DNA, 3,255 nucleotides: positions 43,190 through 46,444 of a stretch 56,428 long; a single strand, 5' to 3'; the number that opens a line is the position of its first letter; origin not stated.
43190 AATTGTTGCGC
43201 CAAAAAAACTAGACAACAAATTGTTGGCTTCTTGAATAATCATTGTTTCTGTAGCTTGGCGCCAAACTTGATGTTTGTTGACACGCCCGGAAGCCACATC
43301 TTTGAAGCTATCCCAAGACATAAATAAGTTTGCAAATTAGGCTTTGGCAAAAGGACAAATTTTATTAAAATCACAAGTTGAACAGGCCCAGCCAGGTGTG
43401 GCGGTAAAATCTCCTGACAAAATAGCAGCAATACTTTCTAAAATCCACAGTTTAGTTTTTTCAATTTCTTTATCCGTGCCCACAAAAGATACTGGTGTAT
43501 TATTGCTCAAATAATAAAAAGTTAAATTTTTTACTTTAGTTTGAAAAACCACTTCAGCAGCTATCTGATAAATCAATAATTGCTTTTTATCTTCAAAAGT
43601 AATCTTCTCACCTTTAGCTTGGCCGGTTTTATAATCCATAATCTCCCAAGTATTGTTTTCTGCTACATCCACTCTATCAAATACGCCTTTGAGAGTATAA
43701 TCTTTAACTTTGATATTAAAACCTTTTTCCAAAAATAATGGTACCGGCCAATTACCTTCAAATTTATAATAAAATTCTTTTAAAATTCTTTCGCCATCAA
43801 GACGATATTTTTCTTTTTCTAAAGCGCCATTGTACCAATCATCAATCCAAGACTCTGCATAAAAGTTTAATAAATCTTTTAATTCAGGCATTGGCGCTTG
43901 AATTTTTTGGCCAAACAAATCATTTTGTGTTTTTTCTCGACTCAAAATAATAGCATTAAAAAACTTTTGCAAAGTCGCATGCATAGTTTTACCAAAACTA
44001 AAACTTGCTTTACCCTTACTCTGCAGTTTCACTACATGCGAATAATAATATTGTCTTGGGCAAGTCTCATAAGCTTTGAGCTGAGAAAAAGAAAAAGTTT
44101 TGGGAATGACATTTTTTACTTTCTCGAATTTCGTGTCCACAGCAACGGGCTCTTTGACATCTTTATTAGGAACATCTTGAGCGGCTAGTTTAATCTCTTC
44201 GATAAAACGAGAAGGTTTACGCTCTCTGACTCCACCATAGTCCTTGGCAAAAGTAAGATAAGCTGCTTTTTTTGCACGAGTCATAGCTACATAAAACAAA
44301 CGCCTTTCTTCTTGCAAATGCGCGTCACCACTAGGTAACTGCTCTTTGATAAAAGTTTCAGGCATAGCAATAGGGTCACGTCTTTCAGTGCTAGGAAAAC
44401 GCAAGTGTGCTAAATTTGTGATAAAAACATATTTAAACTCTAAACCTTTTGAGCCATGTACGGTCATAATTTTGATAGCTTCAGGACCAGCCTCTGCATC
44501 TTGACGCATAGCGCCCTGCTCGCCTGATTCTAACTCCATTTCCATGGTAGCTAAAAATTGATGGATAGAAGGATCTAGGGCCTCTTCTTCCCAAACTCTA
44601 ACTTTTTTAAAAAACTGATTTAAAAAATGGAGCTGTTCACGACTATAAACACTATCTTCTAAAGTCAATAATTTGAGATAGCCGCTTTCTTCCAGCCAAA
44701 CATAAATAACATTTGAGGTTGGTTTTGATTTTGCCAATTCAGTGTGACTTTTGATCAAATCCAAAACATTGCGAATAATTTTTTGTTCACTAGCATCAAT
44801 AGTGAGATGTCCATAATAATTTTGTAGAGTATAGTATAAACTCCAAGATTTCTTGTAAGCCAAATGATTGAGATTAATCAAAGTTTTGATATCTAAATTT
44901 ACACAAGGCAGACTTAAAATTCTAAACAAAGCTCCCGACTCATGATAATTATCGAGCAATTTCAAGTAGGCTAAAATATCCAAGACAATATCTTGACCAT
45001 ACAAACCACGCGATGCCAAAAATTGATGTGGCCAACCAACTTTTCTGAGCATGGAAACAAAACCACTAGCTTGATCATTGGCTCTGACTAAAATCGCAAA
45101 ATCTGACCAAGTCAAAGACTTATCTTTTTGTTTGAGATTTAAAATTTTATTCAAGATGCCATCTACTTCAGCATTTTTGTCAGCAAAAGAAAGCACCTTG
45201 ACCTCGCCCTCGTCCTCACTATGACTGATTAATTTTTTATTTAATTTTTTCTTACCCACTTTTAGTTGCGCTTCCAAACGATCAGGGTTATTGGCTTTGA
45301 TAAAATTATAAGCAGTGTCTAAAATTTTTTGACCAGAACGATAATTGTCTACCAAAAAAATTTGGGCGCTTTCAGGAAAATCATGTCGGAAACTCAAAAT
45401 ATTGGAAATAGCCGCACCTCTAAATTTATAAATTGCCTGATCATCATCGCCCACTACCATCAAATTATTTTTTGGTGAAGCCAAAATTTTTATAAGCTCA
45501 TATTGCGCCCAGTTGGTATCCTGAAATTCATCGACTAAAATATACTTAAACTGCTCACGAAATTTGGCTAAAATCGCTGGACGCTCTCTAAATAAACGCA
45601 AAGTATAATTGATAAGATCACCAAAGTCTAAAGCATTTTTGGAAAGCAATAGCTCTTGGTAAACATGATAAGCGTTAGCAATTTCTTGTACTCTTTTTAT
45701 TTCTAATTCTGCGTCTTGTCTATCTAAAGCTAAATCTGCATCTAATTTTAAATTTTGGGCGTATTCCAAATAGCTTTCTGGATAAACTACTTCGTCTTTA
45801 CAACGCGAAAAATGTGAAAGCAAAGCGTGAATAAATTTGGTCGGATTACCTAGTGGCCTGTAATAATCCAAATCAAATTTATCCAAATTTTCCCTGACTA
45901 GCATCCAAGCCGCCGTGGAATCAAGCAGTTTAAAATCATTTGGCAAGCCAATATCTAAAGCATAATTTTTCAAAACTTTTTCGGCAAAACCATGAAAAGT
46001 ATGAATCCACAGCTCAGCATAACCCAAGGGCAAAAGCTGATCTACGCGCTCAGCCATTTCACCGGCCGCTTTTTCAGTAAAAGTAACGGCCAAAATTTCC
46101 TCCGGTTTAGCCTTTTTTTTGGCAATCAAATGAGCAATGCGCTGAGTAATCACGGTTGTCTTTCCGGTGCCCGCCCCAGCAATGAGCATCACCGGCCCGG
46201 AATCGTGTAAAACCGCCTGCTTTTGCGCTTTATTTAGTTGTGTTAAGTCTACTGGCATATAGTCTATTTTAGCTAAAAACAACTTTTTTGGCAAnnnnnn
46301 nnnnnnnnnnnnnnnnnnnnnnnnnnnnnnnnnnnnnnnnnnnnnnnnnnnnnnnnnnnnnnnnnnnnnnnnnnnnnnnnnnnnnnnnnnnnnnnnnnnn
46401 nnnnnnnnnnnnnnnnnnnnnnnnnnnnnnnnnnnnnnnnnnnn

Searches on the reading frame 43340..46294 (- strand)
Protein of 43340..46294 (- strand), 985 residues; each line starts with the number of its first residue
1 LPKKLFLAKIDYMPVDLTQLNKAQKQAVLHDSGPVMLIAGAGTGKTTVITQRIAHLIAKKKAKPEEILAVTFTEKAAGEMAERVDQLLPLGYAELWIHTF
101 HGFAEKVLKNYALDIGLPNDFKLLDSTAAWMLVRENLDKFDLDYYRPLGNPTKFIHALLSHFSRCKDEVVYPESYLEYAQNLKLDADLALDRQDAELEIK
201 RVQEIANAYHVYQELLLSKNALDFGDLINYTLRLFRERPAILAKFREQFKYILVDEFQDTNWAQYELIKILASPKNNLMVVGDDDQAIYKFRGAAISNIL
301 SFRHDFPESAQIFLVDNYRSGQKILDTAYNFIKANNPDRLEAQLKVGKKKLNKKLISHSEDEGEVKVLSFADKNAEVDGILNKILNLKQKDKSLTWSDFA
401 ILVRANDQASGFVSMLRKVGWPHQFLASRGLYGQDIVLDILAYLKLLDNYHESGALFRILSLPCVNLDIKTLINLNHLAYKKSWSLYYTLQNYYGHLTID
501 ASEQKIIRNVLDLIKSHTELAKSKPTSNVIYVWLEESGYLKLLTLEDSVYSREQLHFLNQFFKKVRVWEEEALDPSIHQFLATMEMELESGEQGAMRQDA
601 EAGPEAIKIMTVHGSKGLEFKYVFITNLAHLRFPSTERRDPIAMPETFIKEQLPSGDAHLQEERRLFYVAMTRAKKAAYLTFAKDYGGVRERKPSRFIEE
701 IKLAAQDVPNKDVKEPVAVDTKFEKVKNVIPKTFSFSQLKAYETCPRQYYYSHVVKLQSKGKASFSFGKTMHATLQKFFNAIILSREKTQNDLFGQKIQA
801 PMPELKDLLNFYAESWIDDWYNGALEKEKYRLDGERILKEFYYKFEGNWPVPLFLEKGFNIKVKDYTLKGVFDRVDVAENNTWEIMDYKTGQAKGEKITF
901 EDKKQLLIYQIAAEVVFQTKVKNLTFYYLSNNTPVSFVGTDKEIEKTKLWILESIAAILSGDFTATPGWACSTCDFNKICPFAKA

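Call 45: search_protein_families(library=pfam, proteins=[window:43340-46294:-], max_evalue=0.001)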
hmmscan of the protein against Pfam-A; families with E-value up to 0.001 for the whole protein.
window:43340-46294:- (985 aa): 10 families
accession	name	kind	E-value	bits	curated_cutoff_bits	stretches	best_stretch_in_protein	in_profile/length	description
PF00580.27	UvrD-helicase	-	2.3e-83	280.4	23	1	20-307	1-271/271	UvrD/REP helicase N-terminal domain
PF13361.12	UvrD_C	-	5.7e-49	167.8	25.6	1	313-684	2-349/350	UvrD-like helicase C-terminal domain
PF12705.13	PDDEXK_1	-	5.6e-35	121.9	22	1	733-981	1-247/247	PD-(D/E)XK nuclease superfamily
PF13245.12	AAA_19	-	5.1e-27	95.1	25.1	1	24-292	1-134/134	AAA domain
PF13538.12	UvrD_C_2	-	1.5e-11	44.4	27.4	1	657-680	28-51/52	UvrD-like helicase C-terminal domain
PF13086.12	AAA_11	-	1.9e-07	31.6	27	1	19-86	1-74/257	AAA domain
PF13604.12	AAA_30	-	7.7e-07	29.5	27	1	19-84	1-66/191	AAA domain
PF01443.25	Viral_helicase1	-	1.1e-05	25.8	21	0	244-294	54-104/228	Viral superfamily 1 RNA helicase core domain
PF01930.23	Cas_Cas4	-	2.2e-05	25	22.7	0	869-980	53-158/160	Domain of unknown function DUF83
PF21445.3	ADDB_N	-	0.00026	20.7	26.6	1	38-277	3-226/290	ADDB, N-terminal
